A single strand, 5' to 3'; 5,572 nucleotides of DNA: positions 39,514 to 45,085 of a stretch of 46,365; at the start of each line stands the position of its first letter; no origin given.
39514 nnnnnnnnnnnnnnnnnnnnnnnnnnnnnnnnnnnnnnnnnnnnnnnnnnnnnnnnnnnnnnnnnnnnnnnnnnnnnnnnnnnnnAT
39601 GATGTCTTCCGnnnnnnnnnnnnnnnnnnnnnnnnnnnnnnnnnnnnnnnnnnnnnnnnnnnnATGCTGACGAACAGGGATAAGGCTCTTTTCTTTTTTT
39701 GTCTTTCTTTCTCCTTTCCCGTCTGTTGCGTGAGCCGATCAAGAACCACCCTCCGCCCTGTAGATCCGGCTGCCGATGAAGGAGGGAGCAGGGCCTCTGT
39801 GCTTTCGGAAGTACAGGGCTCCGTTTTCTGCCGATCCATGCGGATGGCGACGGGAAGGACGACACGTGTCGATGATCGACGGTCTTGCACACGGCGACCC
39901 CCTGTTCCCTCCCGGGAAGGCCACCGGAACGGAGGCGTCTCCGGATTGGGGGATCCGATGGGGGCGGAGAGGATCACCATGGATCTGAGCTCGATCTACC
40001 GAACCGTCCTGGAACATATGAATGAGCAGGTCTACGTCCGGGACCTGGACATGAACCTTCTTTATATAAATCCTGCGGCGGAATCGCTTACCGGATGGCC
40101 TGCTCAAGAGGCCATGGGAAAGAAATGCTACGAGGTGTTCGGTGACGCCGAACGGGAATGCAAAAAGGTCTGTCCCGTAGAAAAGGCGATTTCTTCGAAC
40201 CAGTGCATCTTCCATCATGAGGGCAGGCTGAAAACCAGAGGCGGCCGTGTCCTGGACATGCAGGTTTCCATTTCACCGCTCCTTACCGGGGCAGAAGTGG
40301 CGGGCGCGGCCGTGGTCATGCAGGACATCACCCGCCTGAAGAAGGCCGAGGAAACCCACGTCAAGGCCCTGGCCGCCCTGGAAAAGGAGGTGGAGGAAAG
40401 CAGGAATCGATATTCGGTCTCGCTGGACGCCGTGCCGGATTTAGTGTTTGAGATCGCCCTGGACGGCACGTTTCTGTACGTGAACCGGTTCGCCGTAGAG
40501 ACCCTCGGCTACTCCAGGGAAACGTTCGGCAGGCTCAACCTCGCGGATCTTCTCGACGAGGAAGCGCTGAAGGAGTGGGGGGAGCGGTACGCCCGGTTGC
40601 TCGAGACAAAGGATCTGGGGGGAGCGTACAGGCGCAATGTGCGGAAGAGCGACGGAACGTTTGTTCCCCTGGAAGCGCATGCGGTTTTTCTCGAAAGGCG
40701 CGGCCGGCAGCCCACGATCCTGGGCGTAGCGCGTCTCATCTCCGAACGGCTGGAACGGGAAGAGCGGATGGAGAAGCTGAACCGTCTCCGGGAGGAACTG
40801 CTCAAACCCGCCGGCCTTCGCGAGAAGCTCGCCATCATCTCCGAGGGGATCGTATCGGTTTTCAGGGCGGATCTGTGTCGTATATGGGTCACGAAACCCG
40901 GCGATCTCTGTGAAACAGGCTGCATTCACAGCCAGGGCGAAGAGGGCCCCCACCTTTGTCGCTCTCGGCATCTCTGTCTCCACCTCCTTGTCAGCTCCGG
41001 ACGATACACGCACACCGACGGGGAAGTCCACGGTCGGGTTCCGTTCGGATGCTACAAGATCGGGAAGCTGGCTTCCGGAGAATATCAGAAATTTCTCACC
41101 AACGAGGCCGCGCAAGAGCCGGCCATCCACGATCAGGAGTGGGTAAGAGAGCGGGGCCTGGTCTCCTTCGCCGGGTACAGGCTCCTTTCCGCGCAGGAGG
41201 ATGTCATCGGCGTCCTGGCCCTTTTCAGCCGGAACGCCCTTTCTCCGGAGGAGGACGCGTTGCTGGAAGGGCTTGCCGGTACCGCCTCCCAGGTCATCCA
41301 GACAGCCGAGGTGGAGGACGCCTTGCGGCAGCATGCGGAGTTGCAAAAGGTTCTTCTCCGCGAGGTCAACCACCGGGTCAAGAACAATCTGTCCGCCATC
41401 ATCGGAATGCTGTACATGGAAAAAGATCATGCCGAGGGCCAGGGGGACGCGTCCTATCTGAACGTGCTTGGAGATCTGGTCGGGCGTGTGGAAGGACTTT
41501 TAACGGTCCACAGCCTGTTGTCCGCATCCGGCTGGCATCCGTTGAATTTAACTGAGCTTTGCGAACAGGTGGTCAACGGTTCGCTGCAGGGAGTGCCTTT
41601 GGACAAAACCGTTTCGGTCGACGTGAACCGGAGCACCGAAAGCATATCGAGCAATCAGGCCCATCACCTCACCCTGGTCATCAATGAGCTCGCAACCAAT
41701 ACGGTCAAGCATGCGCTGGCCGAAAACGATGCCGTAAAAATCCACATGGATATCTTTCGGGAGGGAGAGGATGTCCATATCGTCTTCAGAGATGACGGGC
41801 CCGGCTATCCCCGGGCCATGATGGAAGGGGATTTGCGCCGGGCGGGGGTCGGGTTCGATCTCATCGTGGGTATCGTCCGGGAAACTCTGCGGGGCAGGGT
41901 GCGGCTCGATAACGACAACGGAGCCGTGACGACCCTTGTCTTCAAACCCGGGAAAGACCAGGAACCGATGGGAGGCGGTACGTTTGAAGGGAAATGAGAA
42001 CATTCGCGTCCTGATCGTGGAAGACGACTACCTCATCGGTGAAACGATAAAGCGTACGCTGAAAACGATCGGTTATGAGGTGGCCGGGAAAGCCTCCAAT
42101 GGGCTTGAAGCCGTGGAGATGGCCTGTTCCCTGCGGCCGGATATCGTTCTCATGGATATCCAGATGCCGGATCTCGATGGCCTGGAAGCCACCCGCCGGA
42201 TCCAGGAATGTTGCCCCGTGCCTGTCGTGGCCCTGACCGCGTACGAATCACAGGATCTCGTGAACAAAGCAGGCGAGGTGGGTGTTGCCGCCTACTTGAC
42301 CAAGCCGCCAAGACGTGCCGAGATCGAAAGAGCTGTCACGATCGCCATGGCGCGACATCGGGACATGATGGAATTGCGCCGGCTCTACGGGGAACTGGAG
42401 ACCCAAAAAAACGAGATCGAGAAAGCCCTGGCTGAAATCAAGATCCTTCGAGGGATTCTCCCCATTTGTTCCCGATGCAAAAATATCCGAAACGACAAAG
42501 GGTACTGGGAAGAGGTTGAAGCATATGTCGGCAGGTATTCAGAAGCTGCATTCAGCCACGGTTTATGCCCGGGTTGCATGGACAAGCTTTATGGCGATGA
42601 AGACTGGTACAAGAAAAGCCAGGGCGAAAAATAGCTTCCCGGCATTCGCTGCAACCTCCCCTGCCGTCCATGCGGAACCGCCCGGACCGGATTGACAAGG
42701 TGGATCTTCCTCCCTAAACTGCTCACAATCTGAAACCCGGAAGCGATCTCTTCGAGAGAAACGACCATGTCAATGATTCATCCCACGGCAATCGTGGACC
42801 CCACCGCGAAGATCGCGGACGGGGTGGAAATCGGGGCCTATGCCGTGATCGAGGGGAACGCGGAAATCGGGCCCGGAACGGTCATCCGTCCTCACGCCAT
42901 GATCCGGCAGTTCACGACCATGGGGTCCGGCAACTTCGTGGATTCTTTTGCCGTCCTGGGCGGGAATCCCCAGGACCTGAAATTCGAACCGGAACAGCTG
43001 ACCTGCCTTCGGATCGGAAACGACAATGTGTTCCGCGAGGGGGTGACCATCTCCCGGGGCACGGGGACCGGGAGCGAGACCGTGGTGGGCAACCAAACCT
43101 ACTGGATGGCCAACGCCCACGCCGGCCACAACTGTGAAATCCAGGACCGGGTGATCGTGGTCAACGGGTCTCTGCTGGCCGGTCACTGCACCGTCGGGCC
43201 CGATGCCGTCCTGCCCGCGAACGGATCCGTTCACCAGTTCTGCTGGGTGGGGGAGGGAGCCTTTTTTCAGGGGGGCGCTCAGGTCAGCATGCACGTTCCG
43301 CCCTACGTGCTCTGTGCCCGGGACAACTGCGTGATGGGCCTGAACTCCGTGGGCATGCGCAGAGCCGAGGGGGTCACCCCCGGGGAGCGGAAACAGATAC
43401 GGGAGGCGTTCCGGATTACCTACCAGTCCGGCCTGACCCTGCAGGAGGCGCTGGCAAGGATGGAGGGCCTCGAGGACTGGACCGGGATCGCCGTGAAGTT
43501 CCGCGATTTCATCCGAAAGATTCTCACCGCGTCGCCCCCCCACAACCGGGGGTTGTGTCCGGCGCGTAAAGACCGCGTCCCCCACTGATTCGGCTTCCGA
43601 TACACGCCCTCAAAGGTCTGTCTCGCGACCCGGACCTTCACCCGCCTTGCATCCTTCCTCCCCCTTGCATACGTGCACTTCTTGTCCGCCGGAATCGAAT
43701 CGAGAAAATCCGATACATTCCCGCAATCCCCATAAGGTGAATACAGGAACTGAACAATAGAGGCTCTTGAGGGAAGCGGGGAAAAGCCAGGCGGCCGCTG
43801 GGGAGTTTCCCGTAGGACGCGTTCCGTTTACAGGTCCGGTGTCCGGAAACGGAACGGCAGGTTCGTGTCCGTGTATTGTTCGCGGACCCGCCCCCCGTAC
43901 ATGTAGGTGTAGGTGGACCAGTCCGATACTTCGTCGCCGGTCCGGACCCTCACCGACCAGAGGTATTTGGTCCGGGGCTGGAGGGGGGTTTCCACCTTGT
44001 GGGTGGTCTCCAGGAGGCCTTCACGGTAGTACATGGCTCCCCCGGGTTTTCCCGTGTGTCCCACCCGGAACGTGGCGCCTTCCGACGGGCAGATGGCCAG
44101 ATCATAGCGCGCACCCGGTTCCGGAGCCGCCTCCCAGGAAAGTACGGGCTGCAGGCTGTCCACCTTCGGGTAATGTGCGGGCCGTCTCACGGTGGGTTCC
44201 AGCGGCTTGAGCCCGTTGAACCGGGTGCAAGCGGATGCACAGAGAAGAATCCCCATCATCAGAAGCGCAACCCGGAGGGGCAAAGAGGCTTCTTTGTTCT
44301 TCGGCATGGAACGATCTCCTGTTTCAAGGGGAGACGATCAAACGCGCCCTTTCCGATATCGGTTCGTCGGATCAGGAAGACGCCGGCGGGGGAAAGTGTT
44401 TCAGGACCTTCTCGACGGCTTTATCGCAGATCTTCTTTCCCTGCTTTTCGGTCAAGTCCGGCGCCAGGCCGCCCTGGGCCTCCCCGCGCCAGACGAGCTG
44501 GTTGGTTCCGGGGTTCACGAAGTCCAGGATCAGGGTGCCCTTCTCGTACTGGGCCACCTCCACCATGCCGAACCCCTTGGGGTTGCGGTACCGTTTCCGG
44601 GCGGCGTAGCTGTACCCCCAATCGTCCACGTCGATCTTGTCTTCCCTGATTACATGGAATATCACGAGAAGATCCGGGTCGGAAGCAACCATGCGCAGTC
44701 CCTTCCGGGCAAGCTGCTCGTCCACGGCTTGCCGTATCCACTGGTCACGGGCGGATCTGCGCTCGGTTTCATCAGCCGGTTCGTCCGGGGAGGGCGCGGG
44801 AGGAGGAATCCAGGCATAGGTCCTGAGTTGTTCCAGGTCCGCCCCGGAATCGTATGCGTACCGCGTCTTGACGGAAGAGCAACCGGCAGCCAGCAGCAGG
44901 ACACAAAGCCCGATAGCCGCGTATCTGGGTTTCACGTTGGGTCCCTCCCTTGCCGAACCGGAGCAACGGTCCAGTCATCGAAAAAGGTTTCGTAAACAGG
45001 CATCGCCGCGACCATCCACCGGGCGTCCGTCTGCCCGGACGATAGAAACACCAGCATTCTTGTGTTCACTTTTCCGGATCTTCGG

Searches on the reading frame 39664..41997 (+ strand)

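Call 21: search_protein_families(library=pfam, proteins=[window:39664-41997:+], max_evalue=0.001)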
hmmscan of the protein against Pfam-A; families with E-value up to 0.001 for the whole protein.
window:39664-41997:+ (777 aa): 11 families
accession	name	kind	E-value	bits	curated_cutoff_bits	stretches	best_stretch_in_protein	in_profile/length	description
PF00989.32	PAS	-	3.1e-25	88.8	22.6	2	112-222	3-113/113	PAS fold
PF08448.16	PAS_4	-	2.5e-17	63.5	23.1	1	116-226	1-109/110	PAS fold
PF13426.13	PAS_9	-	2.9e-15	56.8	27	1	125-223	6-102/103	PAS domain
PF13188.13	PAS_8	-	5.3e-13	48.8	21.8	2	111-166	2-54/65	PAS domain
PF07568.18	HisKA_2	-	4.9e-10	39.8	22.3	1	567-637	1-69/76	Histidine kinase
PF02518.31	HATPase_c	-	3e-09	37.7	26.4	1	666-762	3-107/111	Histidine kinase-, DNA gyrase B-, and HSP90-like ATPase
PF13581.12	HATPase_c_2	-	1e-07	32.4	27.4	1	659-758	22-125/127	Histidine kinase-like ATPase domain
PF07536.20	HWE_HK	-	5.4e-07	30.7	22.8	1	567-638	1-67/83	HWE histidine kinase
PF08447.18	PAS_3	-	1.8e-06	28.5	25.6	0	271-355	2-88/89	PAS fold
PF13185.12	GAF_2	-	2.7e-05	24.8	28.6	1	444-546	36-136/136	GAF domain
PF01590.32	GAF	-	7.7e-05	23.7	22.4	1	388-545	5-133/133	GAF domain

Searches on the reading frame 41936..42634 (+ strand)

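Call 25: search_protein_families(library=pfam, proteins=[window:41936-42634:+], max_evalue=0.05)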
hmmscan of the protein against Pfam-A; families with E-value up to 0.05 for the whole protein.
window:41936-42634:+ (232 aa): 2 families
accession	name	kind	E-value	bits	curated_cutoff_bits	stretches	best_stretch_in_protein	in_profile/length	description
PF00072.30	Response_reg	-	3.4e-26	92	30.2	1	25-134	1-110/111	Response regulator receiver domain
PF21332.3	AmiR_N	-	0.0083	16.5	27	1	24-135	2-108/111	AmiR, N-terminal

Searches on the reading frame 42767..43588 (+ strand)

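Call 25: search_protein_families(library=pfam, proteins=[window:42767-43588:+], max_evalue=0.05)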
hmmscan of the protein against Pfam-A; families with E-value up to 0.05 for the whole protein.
window:42767-43588:+ (273 aa): 5 families
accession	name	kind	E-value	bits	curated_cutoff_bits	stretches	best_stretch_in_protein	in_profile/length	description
PF00132.30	Hexapep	-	3e-22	77.8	27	2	14-47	2-35/36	Bacterial transferase hexapeptide (six repeats)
PF13720.11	Acetyltransf_11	-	6.2e-15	55.8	24.5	1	177-251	2-76/82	Udp N-acetylglucosamine O-acyltransferase; Domain 2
PF25084.1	LbH_EIF2B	-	5.1e-06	26.9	54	1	90-149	13-70/105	EIF2B subunit epsilon LbH domain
PF25087.1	GMPPB_C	-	0.0062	16.6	39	0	8-52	5-43/110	GMPPB C-terminal domain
PF21711.3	DCTN5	-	0.014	15.5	40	0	18-71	100-153/182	Dynactin subunit 5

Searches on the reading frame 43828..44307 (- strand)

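Call 25: search_protein_families(library=pfam, proteins=[window:43828-44307:-], max_evalue=0.05)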
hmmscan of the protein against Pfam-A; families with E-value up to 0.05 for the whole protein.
window:43828-44307:- (159 aa): 2 families
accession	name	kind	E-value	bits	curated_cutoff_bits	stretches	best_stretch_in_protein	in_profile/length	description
PF25788.1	Ig_Rha78A_N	-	1.3e-05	25.8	27.4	1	107-135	69-98/105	Rha78A-like, N-terminal immunoglobulin domain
PF00041.27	fn3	-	0.0022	18.6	25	1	55-134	17-81/84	Fibronectin type III domain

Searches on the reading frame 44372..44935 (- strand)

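Call 25: search_protein_families(library=pfam, proteins=[window:44372-44935:-], max_evalue=0.05)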
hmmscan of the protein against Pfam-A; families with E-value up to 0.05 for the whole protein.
window:44372-44935:- (187 aa): 1 family
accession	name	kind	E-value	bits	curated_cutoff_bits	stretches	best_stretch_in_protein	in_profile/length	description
PF13590.11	DUF4136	-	1e-32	114.1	32.8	1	25-183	2-152/152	Domain of unknown function (DUF4136)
